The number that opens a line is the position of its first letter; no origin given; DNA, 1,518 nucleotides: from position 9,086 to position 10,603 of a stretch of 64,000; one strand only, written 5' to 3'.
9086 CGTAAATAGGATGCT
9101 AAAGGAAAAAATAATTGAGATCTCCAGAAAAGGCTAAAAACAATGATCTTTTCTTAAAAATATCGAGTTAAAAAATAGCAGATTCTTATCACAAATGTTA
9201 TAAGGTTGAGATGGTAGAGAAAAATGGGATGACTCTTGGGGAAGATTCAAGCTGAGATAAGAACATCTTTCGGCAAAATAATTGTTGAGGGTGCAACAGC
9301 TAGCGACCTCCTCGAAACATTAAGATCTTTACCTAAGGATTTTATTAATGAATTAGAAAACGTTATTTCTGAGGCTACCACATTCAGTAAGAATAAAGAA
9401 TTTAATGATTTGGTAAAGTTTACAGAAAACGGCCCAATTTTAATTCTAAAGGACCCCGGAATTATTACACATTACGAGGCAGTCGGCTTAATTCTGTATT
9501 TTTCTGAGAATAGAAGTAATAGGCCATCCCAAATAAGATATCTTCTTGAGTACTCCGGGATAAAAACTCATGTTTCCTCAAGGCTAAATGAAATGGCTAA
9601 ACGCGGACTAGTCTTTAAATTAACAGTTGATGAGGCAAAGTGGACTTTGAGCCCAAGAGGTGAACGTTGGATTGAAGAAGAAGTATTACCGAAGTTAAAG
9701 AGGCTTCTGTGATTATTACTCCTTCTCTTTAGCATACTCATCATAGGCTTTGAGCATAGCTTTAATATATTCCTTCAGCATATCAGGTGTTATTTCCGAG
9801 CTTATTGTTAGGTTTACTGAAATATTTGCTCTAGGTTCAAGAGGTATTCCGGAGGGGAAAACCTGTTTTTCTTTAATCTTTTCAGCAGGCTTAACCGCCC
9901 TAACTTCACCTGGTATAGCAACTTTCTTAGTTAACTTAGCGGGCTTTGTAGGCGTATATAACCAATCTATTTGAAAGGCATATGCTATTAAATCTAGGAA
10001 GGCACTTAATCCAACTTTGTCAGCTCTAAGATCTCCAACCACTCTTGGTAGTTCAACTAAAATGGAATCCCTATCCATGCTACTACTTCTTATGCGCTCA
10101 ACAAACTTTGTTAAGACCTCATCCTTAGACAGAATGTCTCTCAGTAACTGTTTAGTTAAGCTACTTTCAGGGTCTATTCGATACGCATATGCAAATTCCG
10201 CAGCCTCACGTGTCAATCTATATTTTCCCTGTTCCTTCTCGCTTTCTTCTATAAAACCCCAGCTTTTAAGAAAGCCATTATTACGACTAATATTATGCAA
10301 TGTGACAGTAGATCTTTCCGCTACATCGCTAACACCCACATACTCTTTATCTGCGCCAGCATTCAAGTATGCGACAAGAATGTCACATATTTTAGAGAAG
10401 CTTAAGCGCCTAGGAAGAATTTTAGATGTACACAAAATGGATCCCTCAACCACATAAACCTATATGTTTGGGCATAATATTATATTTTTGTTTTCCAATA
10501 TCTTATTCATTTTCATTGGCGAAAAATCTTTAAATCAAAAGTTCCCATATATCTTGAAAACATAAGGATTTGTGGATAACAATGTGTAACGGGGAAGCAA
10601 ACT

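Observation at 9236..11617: Four-gene cluster of uncharacterised winged-helix proteins, including three collinear paralogs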

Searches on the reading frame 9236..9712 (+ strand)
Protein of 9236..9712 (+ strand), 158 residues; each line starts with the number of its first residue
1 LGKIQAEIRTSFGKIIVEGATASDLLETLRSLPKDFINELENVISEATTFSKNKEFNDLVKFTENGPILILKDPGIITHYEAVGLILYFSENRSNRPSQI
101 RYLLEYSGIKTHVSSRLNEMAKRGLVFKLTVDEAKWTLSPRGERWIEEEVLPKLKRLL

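Call 3: search_protein_families(library=pfam, proteins=[window:9236-9712:+], max_evalue=1)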
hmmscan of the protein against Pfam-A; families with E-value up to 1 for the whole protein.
window:9236-9712:+ (158 aa): 1 family
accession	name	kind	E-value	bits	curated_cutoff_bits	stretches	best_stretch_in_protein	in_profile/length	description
PF21980.2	MksE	-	0.12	13.2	27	1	98-148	112-161/163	Condensin complex protein MksE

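Call 4: search_protein_families(library=ncbifam, proteins=[window:9236-9712:+], max_evalue=1)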
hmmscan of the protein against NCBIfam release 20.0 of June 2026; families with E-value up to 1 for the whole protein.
window:9236-9712:+ (158 aa): 0 families

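Call 53: search_protein_families(library=padloc, proteins=[window:9236-9712:+], max_evalue=0.01)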
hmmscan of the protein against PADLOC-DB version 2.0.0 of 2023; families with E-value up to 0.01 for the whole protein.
window:9236-9712:+ (158 aa): 0 families

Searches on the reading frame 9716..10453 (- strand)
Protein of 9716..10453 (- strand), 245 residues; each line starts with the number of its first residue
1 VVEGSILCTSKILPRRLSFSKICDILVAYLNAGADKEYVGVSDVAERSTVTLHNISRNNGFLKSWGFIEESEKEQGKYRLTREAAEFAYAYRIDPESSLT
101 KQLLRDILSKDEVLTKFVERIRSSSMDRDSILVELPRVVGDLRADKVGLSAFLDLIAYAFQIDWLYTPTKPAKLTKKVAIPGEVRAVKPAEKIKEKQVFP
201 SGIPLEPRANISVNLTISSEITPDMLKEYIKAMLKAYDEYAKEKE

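Call 3: search_protein_families(library=pfam, proteins=[window:9716-10453:-], max_evalue=1)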
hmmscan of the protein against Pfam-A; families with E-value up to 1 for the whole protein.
window:9716-10453:- (245 aa): 2 families
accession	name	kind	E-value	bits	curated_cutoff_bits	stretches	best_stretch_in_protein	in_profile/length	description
PF02082.26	Rrf2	-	0.028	15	30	1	27-86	12-71/132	Iron-dependent Transcriptional regulator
PF21928.1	XLF_CC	-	0.19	12.1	27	1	101-127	25-51/53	XLF protein coiled-coil region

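Call 4: search_protein_families(library=ncbifam, proteins=[window:9716-10453:-], max_evalue=1)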
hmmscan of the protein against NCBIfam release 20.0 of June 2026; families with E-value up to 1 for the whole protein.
window:9716-10453:- (245 aa): 1 family
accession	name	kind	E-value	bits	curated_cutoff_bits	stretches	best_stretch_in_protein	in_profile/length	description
NF011671.1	PRK15090.1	equivalog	0.016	14.4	275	1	27-83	17-72/256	DNA-binding transcriptional regulator KdgR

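Call 10: search_solved_structures(query=window:9716-10453:-, max_evalue=1)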
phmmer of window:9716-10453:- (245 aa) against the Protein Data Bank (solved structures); distinct sequences matched with E-value up to 1: 0.

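Call 15: find_homologous_proteins(query=window:9716-10453:-)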
Query window:9716-10453:- (245 aa): 183 proteins with E <= 0.001 among 874 candidates; the best 120 are listed.
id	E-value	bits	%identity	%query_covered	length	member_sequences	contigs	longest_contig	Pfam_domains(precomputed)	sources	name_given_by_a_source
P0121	1.7e-153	527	100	100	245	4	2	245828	-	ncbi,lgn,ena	ncbi:MAG: hypothetical protein QXI48_01135 [Candidatus Bathyarchaeia archaeon]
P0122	5.1e-119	414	80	98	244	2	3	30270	-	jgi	-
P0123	2.0e-118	412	80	98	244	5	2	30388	-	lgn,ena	-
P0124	1.7e-115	402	77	97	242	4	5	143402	-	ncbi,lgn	ncbi:MAG: hypothetical protein QXK89_06880 [Candidatus Bathyarchaeia archaeon]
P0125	5.5e-115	401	78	98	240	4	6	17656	-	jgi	jgi:hypothetical protein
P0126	1.2e-114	400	80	96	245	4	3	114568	-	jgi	-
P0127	7.2e-111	387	75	96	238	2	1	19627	-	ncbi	-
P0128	4.1e-110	385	74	96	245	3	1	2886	-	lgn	-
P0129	1.8e-109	383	73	96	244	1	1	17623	-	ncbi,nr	ncbi:MAG: hypothetical protein N3E47_00720 [Candidatus Bathyarchaeota archaeon]|nr:hypothetical prot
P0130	1.2e-107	377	75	96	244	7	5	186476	-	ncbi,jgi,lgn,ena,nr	ncbi:hypothetical protein KEJ14_02165 [Candidatus Bathyarchaeota archaeon]|nr:hypothetical protein [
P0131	1.2e-105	370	69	97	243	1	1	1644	-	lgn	-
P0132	2.6e-105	369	70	97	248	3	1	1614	-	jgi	-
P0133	9.0e-105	367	71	97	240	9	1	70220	-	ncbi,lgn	ncbi:MAG: hypothetical protein QW546_00995 [Candidatus Bathyarchaeia archaeon]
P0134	1.5e-104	367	72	97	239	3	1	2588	-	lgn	-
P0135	2.3e-104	366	68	97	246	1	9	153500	-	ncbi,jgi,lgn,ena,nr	ncbi:MAG: hypothetical protein QXR84_05700 [Candidatus Bathyarchaeia archaeon]|nr:hypothetical prote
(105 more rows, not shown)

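Call 31: predict_structure(alignment_id=A3)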
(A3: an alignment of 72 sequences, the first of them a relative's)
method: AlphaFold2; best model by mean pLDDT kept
length: 245 residues; sequences in the alignment: 72
mean_pLDDT: 82.1   pTM: 0.65
mean pLDDT of the five models: 82.1, 81.8, 79.7, 75.2, 73.7
residues with pLDDT >= 90: 164; 70-90: 25; 50-70: 13; < 50: 43
segments of 3 or more residues with pLDDT < 50: 1-8, 172-205
pLDDT, mean of each block of 10 residues (from residue 1): 48 95 98 98 98 96 97 97 98 97 98 95 91 93 92 96 73 38 31 34 47 78 91 92 81
secondary structure, 60 per line:
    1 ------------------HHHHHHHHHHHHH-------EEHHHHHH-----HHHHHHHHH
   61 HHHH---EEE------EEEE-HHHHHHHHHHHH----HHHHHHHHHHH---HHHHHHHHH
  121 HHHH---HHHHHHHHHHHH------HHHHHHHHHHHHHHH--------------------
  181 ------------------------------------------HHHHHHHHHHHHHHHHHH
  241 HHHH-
elements in order: H19-31 H41-46 H52-64 E68-70 E77-80 H82-93 H98-108 H112-124 H128-139 H146-160 H223-244

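Call 34: fold_search(model_id=the predicted structure, library=pdb)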
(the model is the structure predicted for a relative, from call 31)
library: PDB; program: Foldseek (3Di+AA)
matches with E <= 10: 1417; with E <= 0.001: 0
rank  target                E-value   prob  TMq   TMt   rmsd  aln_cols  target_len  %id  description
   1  8bgz_A                9.9e-03  0.96  0.24  0.20  10.7       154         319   18  O-Methyltransferase Plu4890 (mutant H229N) in complex with SAH and AQ-256 (released 2023-03-08)
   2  8rdm                  1.0e-02  0.96  0.23  0.18  10.5       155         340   18  Holomycin methyltransferase DtpM with SAH (released 2024-10-16)
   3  8bie_A                1.0e-02  0.94  0.23  0.18  11.9       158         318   13  O-Methyltransferase Plu4894 in complex with SAH (released 2023-03-08)
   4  8bij_A                1.2e-02  0.94  0.24  0.19  12.0       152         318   14  O-Methyltransferase Plu4894 (mutant I88M, W91L, C97Y, S142L, G146V, Y258M, L270F, S309Y) in complex with SAH (released 2023-03-08)
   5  5yi0_A                1.4e-02  0.97  0.23  0.36  13.3       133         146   16  Structure of Lactococcus lactis ZitR, C30AH42A mutant (released 2017-12-06)
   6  8rdn_B                1.4e-02  0.92  0.23  0.18  11.0       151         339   18  Holomycin methyltransferase DtpM with SAH and XRD-271 (released 2024-10-16)
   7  5yi1                  1.5e-02  0.98  0.24  0.40  13.4       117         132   14  Structure of Lactococcus lactis ZitR, C30AH42A mutant in apo form (released 2017-12-06)
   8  5yhx_H                1.6e-02  0.97  0.24  0.41  14.0       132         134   18  Structure of Lactococcus lactis ZitR, wild type (released 2017-12-06)
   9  4rs8_A                1.9e-02  1.00  0.26  0.66   2.9        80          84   20  Apo structure of novel pNOB8 plasmid centromere binding protein (released 2015-09-16)
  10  8bid_A                1.9e-02  0.99  0.24  0.20   7.4       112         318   22  O-Methyltransferase Plu4890 (mutant H229N) in complex with SAH and AQ-270a (released 2023-03-08)
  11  6c5b_A                1.9e-02  0.87  0.23  0.18  11.4       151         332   14  Crystal Structure Analysis of LaPhzM (released 2018-03-21)
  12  4o6j                  2.0e-02  0.96  0.22  0.25   9.3       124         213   19  Crystal sturucture of T. acidophilum IdeR (released 2014-05-21)
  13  8bgt_A                2.0e-02  0.90  0.23  0.19  11.4       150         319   19  O-Methyltransferase Plu4890 in complex with SAM (released 2023-03-08)
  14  9lac_B                2.1e-02  0.94  0.25  0.19   9.6       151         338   20  Comparative analysis of functions and catalytic mechanisms of methyltransferases involved in anthracycline biosynthesi (released 2026-01-07)
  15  8rdn_D                2.1e-02  0.87  0.23  0.17  11.2       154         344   18  Holomycin methyltransferase DtpM with SAH and XRD-271 (released 2024-10-16)
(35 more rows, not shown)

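Call 40: find_related_loci(query=A3, collection=genome_contigs, flank=5000)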
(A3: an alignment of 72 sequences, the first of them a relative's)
Query A3 (245 aa) in genome_contigs; peptide patterns used: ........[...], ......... (x = any residue, [..] = any of these).
63 stretches matched a pattern; 48 encode a relative of the query (tblastn E <= 1e-3); 46 distinct loci.
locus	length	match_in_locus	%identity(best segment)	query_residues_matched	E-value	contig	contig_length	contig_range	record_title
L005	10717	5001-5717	78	7-244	1e-123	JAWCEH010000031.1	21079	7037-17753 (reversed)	MAG: Candidatus Bathyarchaeia archaeon isolate JZ-1_201912_bins_83 JZ-1_201912_bins_83_scaffold_31, whole genome shotgun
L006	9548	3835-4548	75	7-244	1e-119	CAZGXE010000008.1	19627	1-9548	MAG TPA_asm: uncultured Candidatus Bathyarchaeia archaeon isolate binchicken_co6_429 genome assembly, contig: NODE_2757_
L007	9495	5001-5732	71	1-244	4e-117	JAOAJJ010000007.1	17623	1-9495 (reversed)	MAG: Candidatus Bathyarchaeota archaeon isolate SKW196 NODE_7_length_17660_cov_2.871865, whole genome shotgun sequence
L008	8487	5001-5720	70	7-244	1e-113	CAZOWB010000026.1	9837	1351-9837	MAG TPA_asm: uncultured Candidatus Bathyarchaeia archaeon isolate binchicken_co6_461 genome assembly, contig: NODE_8557_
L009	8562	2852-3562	71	6-244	2e-112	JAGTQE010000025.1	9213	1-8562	MAG: Candidatus Bathyarchaeota archaeon isolate JZ_bin_36.2 JZ_bin_36.2_NODE_25, whole genome shotgun sequence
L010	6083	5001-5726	67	4-244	2e-110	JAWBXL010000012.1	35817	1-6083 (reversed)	MAG: Candidatus Bathyarchaeia archaeon isolate JZ-1_201803_bins_90 JZ-1_201803_bins_90_scaffold_12, whole genome shotgun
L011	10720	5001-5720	71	7-244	2e-110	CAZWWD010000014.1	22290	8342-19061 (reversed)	MAG TPA_asm: uncultured Candidatus Bathyarchaeia archaeon isolate binchicken_co184_346 genome assembly, contig: NODE_376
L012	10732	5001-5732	67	1-244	2e-108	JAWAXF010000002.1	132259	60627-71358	MAG: Candidatus Bathyarchaeia archaeon isolate ZZQ_201803_bins_101 ZZQ_201803_bins_101_scaffold_2, whole genome shotgun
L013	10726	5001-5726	70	3-244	8e-108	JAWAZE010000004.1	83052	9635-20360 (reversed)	MAG: Candidatus Bathyarchaeia archaeon isolate ZZQ_201803_bins_71 ZZQ_201803_bins_71_scaffold_4, whole genome shotgun se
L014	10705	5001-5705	80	10-244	2e-122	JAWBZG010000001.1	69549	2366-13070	MAG: Candidatus Bathyarchaeia archaeon isolate JZ-1_201901_bins_53 JZ-1_201901_bins_53_scaffold_1, whole genome shotgun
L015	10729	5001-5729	67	4-244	2e-106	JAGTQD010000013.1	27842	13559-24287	MAG: Candidatus Bathyarchaeota archaeon isolate JZ_bin_36.1 JZ_bin_36.1_NODE_13, whole genome shotgun sequence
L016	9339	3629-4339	69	5-242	2e-105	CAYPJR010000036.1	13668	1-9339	MAG TPA_asm: uncultured Candidatus Bathyarchaeia archaeon isolate SRP104967_co1_31 genome assembly, contig: NODE_1508_le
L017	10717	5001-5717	69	4-244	5e-105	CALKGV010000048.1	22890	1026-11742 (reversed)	MAG: uncultured archaeon isolate S1_Bin_METABAT__95 genome assembly, contig: c_000000070738, whole genome shotgun sequen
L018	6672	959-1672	69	4-244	3e-105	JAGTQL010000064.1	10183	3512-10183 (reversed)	MAG: Candidatus Bathyarchaeota archaeon isolate QZM_A2_bin_23 QZM_A2_bin_23_scaffold_3921_curated, whole genome shotgun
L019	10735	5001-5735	65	1-244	3e-104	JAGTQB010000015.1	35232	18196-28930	MAG: Candidatus Bathyarchaeota archaeon isolate JZ_bin_23 JZ_bin_23_NODE_15, whole genome shotgun sequence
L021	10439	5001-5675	68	11-242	2e-101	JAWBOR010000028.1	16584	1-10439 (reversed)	MAG: Candidatus Bathyarchaeia archaeon isolate HHBFW-2_201803_bins_227 HHBFW-2_201803_bins_227_scaffold_28, whole genome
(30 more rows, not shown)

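Call 53: search_protein_families(library=padloc, proteins=[window:9716-10453:-], max_evalue=0.01)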
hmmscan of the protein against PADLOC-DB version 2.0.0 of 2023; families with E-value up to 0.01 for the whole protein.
window:9716-10453:- (245 aa): 1 family
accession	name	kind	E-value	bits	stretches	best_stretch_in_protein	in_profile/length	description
PDLC01879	CARF3--CARF_TM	-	0.004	14.8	1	29-82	164-211/222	-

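Call 93: search_protein_families(library=pfam, proteins=[L021:3240-3782:+], max_evalue=0.01)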
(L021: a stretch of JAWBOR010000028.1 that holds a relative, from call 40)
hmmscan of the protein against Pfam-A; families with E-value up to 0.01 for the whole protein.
L021:3240-3782:+ (180 aa): 1 family
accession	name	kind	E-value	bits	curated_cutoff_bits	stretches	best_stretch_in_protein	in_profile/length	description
PF04463.17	2-thiour_desulf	-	0.00016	22.1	34.7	1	11-153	1-135/141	2-thiouracil desulfurase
